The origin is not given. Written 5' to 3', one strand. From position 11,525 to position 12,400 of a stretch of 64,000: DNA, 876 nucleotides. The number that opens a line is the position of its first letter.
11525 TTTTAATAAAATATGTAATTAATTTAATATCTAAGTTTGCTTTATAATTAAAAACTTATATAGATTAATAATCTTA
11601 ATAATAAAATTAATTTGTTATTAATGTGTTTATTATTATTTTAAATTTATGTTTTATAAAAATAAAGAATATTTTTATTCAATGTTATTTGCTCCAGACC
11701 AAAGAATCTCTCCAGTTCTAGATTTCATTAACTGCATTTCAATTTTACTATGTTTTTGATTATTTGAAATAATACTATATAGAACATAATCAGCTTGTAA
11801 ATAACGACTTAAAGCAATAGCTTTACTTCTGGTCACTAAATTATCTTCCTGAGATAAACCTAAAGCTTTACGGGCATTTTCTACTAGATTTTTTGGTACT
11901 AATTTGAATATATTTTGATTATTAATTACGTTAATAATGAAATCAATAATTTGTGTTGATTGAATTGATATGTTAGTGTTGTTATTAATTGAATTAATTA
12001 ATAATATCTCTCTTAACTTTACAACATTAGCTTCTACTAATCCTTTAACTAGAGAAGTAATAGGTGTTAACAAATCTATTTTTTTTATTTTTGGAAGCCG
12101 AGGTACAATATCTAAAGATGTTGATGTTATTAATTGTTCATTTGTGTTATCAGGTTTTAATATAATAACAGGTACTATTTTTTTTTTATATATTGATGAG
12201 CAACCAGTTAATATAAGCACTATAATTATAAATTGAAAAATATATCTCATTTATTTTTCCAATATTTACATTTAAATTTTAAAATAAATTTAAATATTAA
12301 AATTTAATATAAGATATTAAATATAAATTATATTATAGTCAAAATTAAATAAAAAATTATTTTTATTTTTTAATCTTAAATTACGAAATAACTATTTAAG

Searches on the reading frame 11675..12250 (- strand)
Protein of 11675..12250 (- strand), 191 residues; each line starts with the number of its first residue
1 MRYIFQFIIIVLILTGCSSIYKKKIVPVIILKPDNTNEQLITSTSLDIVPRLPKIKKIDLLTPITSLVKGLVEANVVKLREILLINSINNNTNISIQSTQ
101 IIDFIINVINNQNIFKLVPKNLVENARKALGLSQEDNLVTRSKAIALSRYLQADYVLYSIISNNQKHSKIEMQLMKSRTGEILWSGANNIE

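Call 37: find_encoding_contigs(protein=window:11675-12250:-, flank=10000, max_places=10)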
Protein window:11675-12250:- (191 aa): 6 contigs read that carry it; 4 places shown.
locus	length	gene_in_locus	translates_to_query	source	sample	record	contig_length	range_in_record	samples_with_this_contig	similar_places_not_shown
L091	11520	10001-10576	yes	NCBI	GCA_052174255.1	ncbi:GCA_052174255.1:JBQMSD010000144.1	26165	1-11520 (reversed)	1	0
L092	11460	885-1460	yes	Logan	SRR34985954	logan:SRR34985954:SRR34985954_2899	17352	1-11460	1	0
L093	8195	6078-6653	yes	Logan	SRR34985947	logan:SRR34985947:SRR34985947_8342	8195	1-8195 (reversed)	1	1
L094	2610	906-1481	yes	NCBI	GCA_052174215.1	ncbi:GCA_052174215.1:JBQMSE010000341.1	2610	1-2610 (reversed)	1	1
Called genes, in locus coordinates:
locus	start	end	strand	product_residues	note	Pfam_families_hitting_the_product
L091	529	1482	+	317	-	PF00108:Thiolase_N (weak), PF08545:ACP_syn_III, PF08541:ACP_syn_III_C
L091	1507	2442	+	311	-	PF00698:Acyl_transf_1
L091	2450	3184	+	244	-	PF00106:adh_short, PF08659:KR, PF13561:adh_short_C2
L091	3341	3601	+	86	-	PF14573:PP-binding_2 (weak), PF00550:PP-binding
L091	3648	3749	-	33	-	-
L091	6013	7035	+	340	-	PF02618:YceG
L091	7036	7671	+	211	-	PF02223:Thymidylate_kin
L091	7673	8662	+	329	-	PF13177:DNA_pol3_delta2, PF09115:DNApol3-delta_C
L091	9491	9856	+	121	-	PF11969:DcpS_C, PF01230:HIT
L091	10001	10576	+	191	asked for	PF13036:LpoB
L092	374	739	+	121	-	PF11969:DcpS_C, PF01230:HIT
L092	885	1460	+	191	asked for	PF13036:LpoB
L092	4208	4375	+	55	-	-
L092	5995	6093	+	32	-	-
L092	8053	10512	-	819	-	PF21132:MFD_D3, PF02559:CarD_TRCF_RID, PF00270:DEAD, PF04851:ResIII, PF00271:Helicase_C, PF03461:TRCF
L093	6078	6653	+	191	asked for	PF13036:LpoB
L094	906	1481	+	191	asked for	PF13036:LpoB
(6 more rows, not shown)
